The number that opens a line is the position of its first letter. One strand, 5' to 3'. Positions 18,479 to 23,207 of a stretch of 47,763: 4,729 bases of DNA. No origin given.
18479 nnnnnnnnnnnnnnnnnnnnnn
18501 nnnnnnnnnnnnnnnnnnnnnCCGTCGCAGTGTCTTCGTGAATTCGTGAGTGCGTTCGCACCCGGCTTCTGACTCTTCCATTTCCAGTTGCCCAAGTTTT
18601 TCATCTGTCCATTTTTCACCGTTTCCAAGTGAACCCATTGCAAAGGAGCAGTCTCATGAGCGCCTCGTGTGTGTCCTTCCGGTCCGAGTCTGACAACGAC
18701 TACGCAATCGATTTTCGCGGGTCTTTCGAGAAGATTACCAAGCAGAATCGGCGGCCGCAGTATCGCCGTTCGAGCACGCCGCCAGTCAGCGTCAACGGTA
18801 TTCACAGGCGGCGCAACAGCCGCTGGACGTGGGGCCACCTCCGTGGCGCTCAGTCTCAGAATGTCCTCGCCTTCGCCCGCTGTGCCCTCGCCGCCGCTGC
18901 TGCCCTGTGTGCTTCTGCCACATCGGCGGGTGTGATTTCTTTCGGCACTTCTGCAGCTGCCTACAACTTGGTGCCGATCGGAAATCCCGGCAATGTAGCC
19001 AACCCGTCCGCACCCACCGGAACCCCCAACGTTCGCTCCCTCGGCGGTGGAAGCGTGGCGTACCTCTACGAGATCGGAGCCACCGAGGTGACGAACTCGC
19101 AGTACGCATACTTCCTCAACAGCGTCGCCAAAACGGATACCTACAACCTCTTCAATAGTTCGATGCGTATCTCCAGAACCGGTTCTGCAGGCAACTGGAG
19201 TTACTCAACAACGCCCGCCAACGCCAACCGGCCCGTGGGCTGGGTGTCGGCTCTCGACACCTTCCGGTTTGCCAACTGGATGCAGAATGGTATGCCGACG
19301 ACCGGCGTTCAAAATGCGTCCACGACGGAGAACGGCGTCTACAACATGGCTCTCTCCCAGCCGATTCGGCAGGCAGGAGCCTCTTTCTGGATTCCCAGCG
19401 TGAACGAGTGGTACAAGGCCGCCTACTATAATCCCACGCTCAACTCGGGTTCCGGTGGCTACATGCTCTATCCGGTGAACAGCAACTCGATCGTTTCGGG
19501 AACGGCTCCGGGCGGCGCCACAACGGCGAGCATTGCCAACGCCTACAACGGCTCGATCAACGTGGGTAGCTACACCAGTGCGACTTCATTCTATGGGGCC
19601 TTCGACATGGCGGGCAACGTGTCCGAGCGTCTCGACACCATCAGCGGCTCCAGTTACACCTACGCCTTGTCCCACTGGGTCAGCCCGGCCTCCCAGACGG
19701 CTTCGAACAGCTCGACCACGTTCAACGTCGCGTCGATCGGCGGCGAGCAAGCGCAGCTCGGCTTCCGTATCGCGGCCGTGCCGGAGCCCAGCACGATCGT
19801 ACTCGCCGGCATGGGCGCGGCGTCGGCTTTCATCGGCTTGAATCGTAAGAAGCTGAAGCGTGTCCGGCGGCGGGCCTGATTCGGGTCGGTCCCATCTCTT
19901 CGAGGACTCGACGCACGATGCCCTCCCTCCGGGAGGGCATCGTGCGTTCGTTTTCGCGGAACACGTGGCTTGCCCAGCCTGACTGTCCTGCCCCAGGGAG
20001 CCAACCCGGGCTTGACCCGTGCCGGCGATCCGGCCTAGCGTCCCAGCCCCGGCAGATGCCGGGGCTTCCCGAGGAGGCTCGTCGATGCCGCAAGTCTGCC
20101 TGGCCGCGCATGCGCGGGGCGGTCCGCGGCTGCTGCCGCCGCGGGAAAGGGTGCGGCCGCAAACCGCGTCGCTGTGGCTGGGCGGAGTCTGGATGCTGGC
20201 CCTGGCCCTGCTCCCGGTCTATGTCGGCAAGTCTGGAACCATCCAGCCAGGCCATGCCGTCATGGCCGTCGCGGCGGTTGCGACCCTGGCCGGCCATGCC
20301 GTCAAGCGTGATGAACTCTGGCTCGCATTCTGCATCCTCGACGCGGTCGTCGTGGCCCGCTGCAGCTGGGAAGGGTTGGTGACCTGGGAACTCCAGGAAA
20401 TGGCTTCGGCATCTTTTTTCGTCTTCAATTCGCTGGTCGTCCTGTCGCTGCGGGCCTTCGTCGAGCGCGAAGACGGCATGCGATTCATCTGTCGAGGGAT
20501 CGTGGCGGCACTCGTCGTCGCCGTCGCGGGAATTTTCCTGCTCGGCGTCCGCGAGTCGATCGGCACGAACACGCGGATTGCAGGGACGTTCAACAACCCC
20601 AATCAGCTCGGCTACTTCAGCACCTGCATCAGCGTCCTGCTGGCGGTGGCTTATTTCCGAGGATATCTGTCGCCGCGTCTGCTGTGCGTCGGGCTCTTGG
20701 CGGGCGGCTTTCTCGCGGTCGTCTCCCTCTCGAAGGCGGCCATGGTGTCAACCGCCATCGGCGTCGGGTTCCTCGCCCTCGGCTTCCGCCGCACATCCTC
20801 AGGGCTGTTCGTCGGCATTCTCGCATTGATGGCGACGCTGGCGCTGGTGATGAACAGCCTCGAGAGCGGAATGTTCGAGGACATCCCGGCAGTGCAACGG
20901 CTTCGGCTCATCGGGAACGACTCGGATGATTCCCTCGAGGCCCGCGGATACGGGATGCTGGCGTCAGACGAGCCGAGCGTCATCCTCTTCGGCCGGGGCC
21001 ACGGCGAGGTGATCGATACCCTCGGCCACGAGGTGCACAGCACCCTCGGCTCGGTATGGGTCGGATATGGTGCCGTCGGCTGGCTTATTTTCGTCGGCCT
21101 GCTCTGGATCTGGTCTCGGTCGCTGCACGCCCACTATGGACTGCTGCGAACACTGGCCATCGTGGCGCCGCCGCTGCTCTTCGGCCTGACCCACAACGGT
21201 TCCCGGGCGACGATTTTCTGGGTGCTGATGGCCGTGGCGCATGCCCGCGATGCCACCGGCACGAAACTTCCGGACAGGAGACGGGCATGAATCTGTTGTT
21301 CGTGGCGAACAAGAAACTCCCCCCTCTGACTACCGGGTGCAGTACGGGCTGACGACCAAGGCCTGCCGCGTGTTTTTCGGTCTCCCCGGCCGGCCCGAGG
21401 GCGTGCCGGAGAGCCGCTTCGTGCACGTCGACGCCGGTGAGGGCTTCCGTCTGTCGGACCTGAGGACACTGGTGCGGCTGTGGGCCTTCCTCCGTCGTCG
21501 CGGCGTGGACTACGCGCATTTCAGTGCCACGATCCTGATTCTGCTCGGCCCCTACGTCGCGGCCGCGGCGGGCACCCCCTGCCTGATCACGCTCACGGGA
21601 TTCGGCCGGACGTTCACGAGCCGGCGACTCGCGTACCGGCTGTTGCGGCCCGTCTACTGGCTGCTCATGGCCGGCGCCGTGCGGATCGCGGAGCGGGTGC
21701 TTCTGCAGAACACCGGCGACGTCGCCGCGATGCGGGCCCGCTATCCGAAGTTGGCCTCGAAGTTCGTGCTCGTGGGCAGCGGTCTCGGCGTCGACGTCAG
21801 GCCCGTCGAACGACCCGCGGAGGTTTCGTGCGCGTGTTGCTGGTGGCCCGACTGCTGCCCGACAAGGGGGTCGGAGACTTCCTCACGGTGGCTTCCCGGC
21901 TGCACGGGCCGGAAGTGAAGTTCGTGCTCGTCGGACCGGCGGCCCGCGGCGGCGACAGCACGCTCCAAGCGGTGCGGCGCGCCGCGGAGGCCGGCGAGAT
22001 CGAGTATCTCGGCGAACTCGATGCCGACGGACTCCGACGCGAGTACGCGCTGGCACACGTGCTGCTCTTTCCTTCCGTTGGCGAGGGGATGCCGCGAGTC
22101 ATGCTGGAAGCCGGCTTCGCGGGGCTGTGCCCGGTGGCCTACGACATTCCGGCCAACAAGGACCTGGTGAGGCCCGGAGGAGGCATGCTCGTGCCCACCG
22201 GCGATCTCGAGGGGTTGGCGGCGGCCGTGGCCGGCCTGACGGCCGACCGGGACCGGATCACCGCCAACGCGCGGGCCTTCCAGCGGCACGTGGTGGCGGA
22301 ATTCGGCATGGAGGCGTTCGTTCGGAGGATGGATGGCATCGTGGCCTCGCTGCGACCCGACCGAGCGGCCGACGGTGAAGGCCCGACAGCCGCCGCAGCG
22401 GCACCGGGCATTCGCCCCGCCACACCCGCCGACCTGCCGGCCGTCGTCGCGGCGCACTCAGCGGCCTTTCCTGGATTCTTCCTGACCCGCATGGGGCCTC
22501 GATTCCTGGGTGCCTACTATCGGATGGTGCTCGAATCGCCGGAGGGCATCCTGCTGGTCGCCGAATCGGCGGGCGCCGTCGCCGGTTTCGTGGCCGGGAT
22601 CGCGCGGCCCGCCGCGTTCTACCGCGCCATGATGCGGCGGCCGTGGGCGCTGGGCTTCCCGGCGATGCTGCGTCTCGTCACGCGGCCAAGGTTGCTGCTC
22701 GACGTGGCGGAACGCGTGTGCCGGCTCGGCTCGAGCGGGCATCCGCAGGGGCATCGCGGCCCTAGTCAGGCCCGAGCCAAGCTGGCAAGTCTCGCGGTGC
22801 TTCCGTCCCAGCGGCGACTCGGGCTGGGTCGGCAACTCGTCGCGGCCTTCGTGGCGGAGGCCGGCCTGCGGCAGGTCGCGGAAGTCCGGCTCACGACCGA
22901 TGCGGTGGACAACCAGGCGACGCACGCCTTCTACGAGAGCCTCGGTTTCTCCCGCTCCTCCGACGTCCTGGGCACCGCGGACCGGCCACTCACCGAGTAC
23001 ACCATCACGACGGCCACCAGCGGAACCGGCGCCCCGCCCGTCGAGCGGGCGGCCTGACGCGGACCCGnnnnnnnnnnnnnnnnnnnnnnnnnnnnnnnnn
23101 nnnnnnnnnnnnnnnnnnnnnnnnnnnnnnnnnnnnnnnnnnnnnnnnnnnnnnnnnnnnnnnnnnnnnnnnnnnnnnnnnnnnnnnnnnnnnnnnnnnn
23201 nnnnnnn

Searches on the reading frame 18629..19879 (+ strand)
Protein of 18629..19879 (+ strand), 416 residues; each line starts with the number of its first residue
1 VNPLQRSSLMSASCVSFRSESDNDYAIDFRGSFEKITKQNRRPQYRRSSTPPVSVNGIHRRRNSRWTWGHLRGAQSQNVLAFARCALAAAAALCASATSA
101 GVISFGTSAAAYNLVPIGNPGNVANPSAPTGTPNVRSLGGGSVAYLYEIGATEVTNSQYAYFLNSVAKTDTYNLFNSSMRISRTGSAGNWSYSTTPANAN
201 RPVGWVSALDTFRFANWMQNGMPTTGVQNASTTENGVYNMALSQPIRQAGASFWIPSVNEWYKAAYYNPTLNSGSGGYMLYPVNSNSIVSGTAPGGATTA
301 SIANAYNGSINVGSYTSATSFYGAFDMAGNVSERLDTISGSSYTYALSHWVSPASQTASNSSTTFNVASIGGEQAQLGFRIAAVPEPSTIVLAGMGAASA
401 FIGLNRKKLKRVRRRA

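Call 7: search_protein_families(library=pfam, proteins=[window:18629-19879:+], max_evalue=0.01)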
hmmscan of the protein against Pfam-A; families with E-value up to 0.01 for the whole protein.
window:18629-19879:+ (416 aa): 2 families
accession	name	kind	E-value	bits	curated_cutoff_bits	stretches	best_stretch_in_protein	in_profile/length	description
PF03781.23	FGE-sulfatase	-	1.3e-15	58.2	23.3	1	147-342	37-196/255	Sulfatase-modifying factor enzyme 1-like domain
PF07589.16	PEP-CTERM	-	5.8e-05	23.4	20.7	1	383-407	1-24/24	PEP-CTERM motif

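Call 48: search_protein_families(library=ncbifam, proteins=[window:18629-19879:+], max_evalue=0.001)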
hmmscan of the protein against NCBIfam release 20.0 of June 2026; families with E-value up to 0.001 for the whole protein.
window:18629-19879:+ (416 aa): 0 families

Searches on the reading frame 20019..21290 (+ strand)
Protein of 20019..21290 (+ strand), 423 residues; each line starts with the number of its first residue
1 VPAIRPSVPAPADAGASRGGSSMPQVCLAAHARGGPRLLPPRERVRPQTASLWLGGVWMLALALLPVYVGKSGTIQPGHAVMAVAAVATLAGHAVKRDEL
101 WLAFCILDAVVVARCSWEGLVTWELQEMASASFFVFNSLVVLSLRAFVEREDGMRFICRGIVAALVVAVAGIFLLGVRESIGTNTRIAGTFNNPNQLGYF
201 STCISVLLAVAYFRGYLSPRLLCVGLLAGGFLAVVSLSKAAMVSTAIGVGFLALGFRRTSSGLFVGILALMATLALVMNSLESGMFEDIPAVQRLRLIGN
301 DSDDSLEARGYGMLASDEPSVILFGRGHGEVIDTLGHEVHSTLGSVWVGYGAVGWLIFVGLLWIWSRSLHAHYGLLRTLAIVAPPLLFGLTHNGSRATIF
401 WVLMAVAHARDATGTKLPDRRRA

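Call 5: search_protein_families(library=pfam, proteins=[window:20019-21290:+], max_evalue=0.01)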
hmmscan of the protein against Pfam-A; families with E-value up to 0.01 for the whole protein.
window:20019-21290:+ (423 aa): 0 families

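Call 6: search_protein_families(library=ncbifam, proteins=[window:20019-21290:+], max_evalue=0.001)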
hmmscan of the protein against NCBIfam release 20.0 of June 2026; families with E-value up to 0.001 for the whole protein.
window:20019-21290:+ (423 aa): 0 families

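Call 33: find_homologous_proteins(query=window:20019-21290:+, max_evalue=0.001)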
Query window:20019-21290:+ (423 aa): 313 proteins with E <= 0.001 among 8000 candidates; the best 120 are listed.
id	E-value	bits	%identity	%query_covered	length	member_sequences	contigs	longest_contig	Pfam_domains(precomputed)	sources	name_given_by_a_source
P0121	2.1e-259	878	100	95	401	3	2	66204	-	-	-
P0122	2.7e-202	690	80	95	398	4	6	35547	-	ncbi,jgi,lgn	jgi:hypothetical protein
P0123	5.3e-193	660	77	91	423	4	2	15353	-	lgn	-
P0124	5.9e-177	607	72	95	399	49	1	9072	-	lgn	-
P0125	1.4e-171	589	80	81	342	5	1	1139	-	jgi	jgi:hypothetical protein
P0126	3.6e-115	403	55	85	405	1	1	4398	-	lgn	-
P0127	2.6e-111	391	49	90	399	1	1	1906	-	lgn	-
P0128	1.7e-110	388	52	87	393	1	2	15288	-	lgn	-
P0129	4.7e-63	232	38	90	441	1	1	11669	-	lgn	-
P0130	4.1e-61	225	40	87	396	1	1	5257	-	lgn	-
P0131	2.8e-60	223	37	87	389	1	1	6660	-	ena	-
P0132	1.4e-59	220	37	88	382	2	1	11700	PF04932.21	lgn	-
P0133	2.0e-59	220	37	88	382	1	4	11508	PF04932.21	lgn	-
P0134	3.3e-59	219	37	88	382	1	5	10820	PF04932.21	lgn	-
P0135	7.9e-59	218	38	81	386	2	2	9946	PF04932.21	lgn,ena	-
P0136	1.2e-57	214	37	89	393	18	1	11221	PF04932.21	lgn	-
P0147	9.0e-55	204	35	83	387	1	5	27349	PF04932.21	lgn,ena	-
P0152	3.7e-54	202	34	87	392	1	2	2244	PF04932.21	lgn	-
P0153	5.5e-54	202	35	85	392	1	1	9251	PF04932.21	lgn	-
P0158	2.4e-52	196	37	86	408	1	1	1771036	-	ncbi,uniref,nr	ncbi:hypothetical protein GRI44_00980 [Altererythrobacter confluentis]|uniref:O-antigen ligase n=1 T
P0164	1.1e-51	194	35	84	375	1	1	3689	PF04932.21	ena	-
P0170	1.4e-50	191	35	89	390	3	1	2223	PF04932.21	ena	-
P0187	1.9e-49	187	35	84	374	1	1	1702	PF04932.21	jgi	jgi:hypothetical protein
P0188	2.1e-49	187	36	83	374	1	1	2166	PF04932.21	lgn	-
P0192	1.2e-48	184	34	82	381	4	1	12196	PF04932.21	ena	-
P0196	1.7e-48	184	41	65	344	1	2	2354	PF04932.21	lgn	-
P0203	2.6e-48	183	35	84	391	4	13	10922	PF04932.21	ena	-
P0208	4.9e-48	182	34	84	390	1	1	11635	PF04932.21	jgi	jgi:hypothetical protein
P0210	6.0e-48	182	35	86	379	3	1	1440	PF04932.21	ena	-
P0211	6.2e-48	182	33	87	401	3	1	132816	-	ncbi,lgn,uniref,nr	ncbi:hypothetical protein [Aquamicrobium defluvii]|uniref:O-antigen ligase-like membrane protein n=1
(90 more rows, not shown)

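Call 55: search_solved_structures(query=A2, max_evalue=10, show_alignments=2)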
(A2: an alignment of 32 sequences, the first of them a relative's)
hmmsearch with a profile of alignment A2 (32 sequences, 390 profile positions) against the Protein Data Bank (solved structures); distinct sequences matched with E-value up to 10: 0.

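Call 60: find_encoding_contigs(protein=P0158, flank=10000, max_places=1)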
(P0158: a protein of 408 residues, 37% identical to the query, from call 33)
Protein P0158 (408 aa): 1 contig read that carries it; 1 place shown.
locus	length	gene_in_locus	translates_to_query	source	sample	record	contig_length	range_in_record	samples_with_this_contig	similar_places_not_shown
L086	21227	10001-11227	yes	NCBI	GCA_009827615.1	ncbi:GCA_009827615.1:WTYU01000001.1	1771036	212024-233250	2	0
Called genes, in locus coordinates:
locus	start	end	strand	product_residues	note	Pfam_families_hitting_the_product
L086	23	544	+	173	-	PF02357:NusG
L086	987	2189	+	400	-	PF13477:Glyco_trans_4_2, PF13439:Glyco_transf_4, PF13579:Glyco_trans_4_4, PF20706:GT4-conflict (faint), PF00534:Glycos_transf_1, PF13692:Glyco_trans_1_4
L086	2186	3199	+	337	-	PF01073:3Beta_HSD, PF01370:Epimerase, PF02719:Polysacc_synt_2, PF04321:RmlD_sub_bind, PF16363:GDP_Man_Dehyd, PF07993:NAD_binding_4 (weak)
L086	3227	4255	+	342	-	PF13527:Acetyltransf_9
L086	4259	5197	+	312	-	PF01522:Polysacc_deac_1 (weak)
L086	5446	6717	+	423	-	PF03721:UDPG_MGDP_dh_N, PF00984:UDPG_MGDP_dh, PF03720:UDPG_MGDP_dh_C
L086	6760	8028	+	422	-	PF01943:Polysacc_synt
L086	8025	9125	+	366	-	PF04230:PS_pyruv_trans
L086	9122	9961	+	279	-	PF13641:Glyco_tranf_2_3, PF00535:Glycos_transf_2, PF10111:Glyco_tranf_2_2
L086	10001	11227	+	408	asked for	-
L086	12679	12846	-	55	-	-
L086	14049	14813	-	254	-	PF00589:Phage_integrase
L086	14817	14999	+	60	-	-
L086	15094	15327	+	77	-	-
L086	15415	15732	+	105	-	-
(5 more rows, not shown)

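Call 61: find_encoding_contigs(protein=P0211, flank=10000, max_places=1)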
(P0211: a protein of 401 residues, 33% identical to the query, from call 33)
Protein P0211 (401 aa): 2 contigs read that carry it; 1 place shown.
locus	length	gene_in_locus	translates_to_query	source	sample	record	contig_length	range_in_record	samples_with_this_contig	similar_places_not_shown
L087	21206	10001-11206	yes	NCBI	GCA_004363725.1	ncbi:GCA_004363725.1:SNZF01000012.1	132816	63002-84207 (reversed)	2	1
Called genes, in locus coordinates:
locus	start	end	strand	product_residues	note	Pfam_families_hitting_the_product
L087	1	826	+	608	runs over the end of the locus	PF13522:GATase_6, PF13537:GATase_7, PF01380:SIS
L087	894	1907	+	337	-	PF01073:3Beta_HSD, PF01370:Epimerase, PF02719:Polysacc_synt_2, PF04321:RmlD_sub_bind, PF16363:GDP_Man_Dehyd, PF07993:NAD_binding_4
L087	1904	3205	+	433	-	PF03721:UDPG_MGDP_dh_N, PF00984:UDPG_MGDP_dh, PF03720:UDPG_MGDP_dh_C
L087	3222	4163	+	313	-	PF01408:GFO_IDH_MocA, PF22725:GFO_IDH_MocA_C3 (weak), PF02894:GFO_IDH_MocA_C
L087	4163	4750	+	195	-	PF25084:LbH_EIF2B (weak), PF25087:GMPPB_C (faint), PF00132:Hexapep, PF14602:Hexapep_2 (weak)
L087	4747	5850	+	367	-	PF00155:Aminotran_1_2, PF01041:DegT_DnrJ_EryC1, PF01212:Beta_elim_lyase, PF01053:Cys_Met_Meta_PP (weak)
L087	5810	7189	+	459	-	PF13440:Polysacc_synt_3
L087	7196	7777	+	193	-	PF00132:Hexapep, PF14602:Hexapep_2 (weak)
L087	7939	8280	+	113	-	PF02350:Epimerase_2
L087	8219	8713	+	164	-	PF02350:Epimerase_2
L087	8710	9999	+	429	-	PF13579:Glyco_trans_4_4 (weak)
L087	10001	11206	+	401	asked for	-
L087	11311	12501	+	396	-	PF13477:Glyco_trans_4_2, PF13579:Glyco_trans_4_4, PF20706:GT4-conflict (weak), PF00534:Glycos_transf_1, PF13692:Glyco_trans_1_4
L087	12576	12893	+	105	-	-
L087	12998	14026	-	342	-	PF24827:AstE_AspA_cat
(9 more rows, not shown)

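Call 69: predict_structure(alignment_id=A2)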
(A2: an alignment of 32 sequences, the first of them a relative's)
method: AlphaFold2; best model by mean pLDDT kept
length: 401 residues; sequences in the alignment: 32
mean_pLDDT: 87.7   pTM: 0.87
mean pLDDT of the five models: 87.7, 87.7, 86.9, 85.5, 85.1
residues with pLDDT >= 90: 251; 70-90: 105; 50-70: 27; < 50: 18
segments of 3 or more residues with pLDDT < 50: 1-9, 11-14
pLDDT, mean of each block of 10 residues (from residue 1): 42 48 76 97 88 90 96 94 98 94 92 97 92 95 98 76 79 95 97 92 98 94 94 81 87 89 89 85 82 88 91 88 95 97 94 94 94 93 88 55 52
secondary structure, 60 per line:
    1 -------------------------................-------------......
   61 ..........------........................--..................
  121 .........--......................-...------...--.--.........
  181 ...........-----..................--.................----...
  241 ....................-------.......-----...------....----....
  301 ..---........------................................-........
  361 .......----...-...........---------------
elements in order: H26-41 H55-70 H77-100 H103-129 H132-153 E155-157 E164-166 H172-191 H197-214 H217-233 H238-260 H268-274 H289-292 H297-302 H306-313 H320-351 H353-367 H376-386

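Call 72: fold_search(model_id=the predicted structure, library=pdb)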
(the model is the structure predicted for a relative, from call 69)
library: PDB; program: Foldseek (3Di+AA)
matches with E <= 10: 180; with E <= 0.001: 1
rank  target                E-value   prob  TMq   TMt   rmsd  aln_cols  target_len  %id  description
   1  7tpg_B                4.4e-06  1.00  0.60  0.60   6.3       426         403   14  Single-Particle Cryo-EM Structure of the WaaL O-antigen ligase in its ligand bound state (released 2022-04-06)
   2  8p1u_A                2.2e-02  0.97  0.33  0.35  13.6       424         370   15  Structure of divisome complex FtsWIQLB (released 2024-05-22)
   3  8tj3_B                2.3e-02  1.00  0.41  0.46   7.3       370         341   12  Structural basis of peptidoglycan synthesis by E. coli RodA-PBP2 complex (released 2023-08-30)
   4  7e9s_A                1.2e-01  0.38  0.20  0.12  20.1       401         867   16  Archaeal oligosaccharyltransferase AglB from Archaeoglobus fulgidus in complex with an inhibitory peptide and a dolich (released 2021-09-08)
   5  3vvp_A                4.8e-01  0.10  0.14  0.14  20.6       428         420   11  Crystal structure of MATE in complex with Br-NRF (released 2013-04-03)
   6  9iqg_B                5.2e-01  0.10  0.14  0.11  23.1       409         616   12  Cryo-EM structure of MsRv1273c/72c from Mycobacterium smegmatis in the ATP|ADP+Vi-bound Occ (Vi) state (released 2025-05-14)
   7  5lzr_B                5.4e-01  0.10  0.14  0.10  23.3       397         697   13  Crystal structure of Thermotoga maritima sodium pumping membrane integral pyrophosphatase in complex with tungstate an (released 2016-12-14)
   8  8th3_A                9.6e-01  0.04  0.10  0.10  25.4       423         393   12  Structure of AT118-H Nanobody Antagonist in Complex with the Angiotensin II Type I Receptor (released 2024-05-22)
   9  7nj0_A                1.2e+00  0.16  0.24  0.11  17.9       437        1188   10  CryoEM structure of the human Separase-Cdk1-cyclin B1-Cks1 complex (released 2021-08-04)
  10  3wmg_A                1.3e+00  0.06  0.12  0.10  27.7       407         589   15  Crystal structure of an inward-facing eukaryotic ABC multidrug transporter G277V/A278V/A279V mutant in complex with an (released 2014-04-30)
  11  5nj6_A                1.4e+00  0.03  0.09  0.09  25.5       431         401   10  Crystal structure of a thermostabilised human protease-activated receptor-2 (PAR2) in ternary complex with Fab3949 and (released 2017-05-03)
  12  6hfb_D                1.5e+00  0.05  0.12  0.11  21.7       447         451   13  Outward-facing conformation of a multidrug resistance MATE family transporter of the MOP superfamily. (released 2019-06-12)
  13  1vgo_A                1.5e+00  0.08  0.13  0.16  19.7       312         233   11  Crystal Structure of Archaerhodopsin-2 (released 2005-10-04)
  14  2z55_A                1.6e+00  0.08  0.14  0.18  21.0       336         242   14  Bacterioruberin in the trimeric structure of archaerhodopsin-2 (released 2008-01-01)
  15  8g2j_I                1.6e+00  0.07  0.11  0.08  17.9       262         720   14  Hybrid aspen cellulose synthase-8 bound to UDP-glucose (released 2023-03-01)
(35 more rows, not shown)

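Call 73: search_protein_families(library=pfam, proteins=[P0121], max_evalue=10)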
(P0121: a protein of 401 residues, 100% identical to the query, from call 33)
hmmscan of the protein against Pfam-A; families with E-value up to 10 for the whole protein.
P0121 (401 aa): 0 families

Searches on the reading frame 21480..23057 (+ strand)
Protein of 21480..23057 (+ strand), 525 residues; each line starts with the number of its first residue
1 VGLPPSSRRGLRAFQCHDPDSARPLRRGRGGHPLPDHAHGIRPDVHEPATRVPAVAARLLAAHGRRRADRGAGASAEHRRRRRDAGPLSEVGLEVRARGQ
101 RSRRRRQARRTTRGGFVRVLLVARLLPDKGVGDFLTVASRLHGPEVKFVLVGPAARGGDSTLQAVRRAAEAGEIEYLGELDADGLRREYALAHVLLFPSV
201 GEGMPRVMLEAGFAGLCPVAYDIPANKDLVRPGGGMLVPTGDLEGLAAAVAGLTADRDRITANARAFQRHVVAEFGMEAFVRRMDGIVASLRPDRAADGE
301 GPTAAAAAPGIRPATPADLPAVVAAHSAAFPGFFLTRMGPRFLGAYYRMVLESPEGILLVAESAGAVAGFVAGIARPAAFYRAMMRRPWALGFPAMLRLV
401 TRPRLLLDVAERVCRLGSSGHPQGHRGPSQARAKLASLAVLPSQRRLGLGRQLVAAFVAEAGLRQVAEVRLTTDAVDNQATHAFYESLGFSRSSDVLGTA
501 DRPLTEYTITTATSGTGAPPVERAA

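Call 7: search_protein_families(library=pfam, proteins=[window:21480-23057:+], max_evalue=0.01)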
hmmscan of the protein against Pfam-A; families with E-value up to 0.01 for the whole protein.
window:21480-23057:+ (525 aa): 6 families
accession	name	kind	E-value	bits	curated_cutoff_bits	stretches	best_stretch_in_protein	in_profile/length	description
PF13692.12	Glyco_trans_1_4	-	2.6e-21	76.8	27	1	118-256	3-142/142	Glycosyl transferases group 1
PF00534.26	Glycos_transf_1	-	2.3e-18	66.7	26.4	1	117-265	16-170/172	Glycosyl transferases group 1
PF00583.31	Acetyltransf_1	-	9.8e-12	45.6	20.7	1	329-490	11-116/116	Acetyltransferase (GNAT) family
PF13508.13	Acetyltransf_7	-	1.9e-10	41.4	27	1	432-491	29-83/84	Acetyltransferase (GNAT) domain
PF13673.13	Acetyltransf_10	-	1.3e-06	28.9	23.6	1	432-495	51-112/128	Acetyltransferase (GNAT) domain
PF08445.16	FR47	-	1.3e-05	25.5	22.1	1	433-492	22-79/86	FR47-like protein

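Call 48: search_protein_families(library=ncbifam, proteins=[window:21480-23057:+], max_evalue=0.001)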
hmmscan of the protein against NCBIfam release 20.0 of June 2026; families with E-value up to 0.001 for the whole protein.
window:21480-23057:+ (525 aa): 21 families
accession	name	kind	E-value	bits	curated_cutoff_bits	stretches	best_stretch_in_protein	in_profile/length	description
NF041876.1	EPS_EpsE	equivalog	2.1e-16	60.2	400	1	102-278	200-383/389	exopolysaccharide biosynthesis GT4 family glycosyltransferase EpsE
TIGR03088.1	stp2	hypoth_equivalog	1.1e-10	41.1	409.05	1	144-287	228-369/374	TIGR03088 family PEP-CTERM/XrtA system glycosyltransferase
NF038229.1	Glyco4_Geo_Pelo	equivalog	4.2e-10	39.2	400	1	111-273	156-318/338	GPMC system family 4 glycosyltransferase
TIGR04348.1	TIGR04348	equivalog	5.4e-09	35.5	300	1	105-259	127-280/310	selenoneine biosynthesis selenosugar synthase SenB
NF041879.1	EPS_EpsH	equivalog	4.8e-08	32.2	800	1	116-261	237-386/431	exopolysaccharide biosynthesis glycosyltransferase EpsH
NF047684.1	TeichurnBiosyTuaC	equivalog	9.2e-07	28.1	550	1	119-277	222-375/391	teichuronic acid biosynthesis protein TuaC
NF002959.0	PRK03624.1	equivalog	3.7e-06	26.7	124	1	423-495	69-134/147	GNAT family acetyltransferase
TIGR03999.1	thiol_BshA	equivalog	5.2e-06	25.6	273.7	1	145-284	229-366/375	N-acetyl-alpha-D-glucosaminyl L-malate synthase BshA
TIGR01575.1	rimI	equivalog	8e-06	26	86.4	1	432-492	55-114/132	ribosomal protein S18-alanine N-acetyltransferase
TIGR04047.1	MSMEG_0565_glyc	hypoth_equivalog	9.9e-06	24.9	259.85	1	168-275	253-358/373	MSMEG_0565 family glycosyltransferase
TIGR04063.1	stp3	hypoth_equivalog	2e-05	23.7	442.05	1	142-281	241-385/397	TIGR04063 family PEP-CTERM/XrtA system glycosyltransferase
NF040501.1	resist_ArsN2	equivalog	5.2e-05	22.9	125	1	433-492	49-103/133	arsenic resistance N-acetyltransferase ArsN2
NF050056.1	ProtGlycPglH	equivalog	5.7e-05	22.4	600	1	119-264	182-330/354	GalNAc-alpha-(1->4)-GalNAc-alpha-(1->3)-diNAcBac-PP-undecaprenol alpha-1,4-N-acetyl-D-galactosaminyltransferase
NF053513.1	Gtran_IagA_BgsA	equivalog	8.2e-05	21.7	460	1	119-231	164-275/333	LTA glycolipid anchor biosynthesis glycosyltransferase, IagA/BgsA family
NF049987.1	DaglGlyslTfaseDgs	equivalog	8.9e-05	21.6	500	1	120-231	162-271/332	processive diacylglycerol alpha-glucosyltransferase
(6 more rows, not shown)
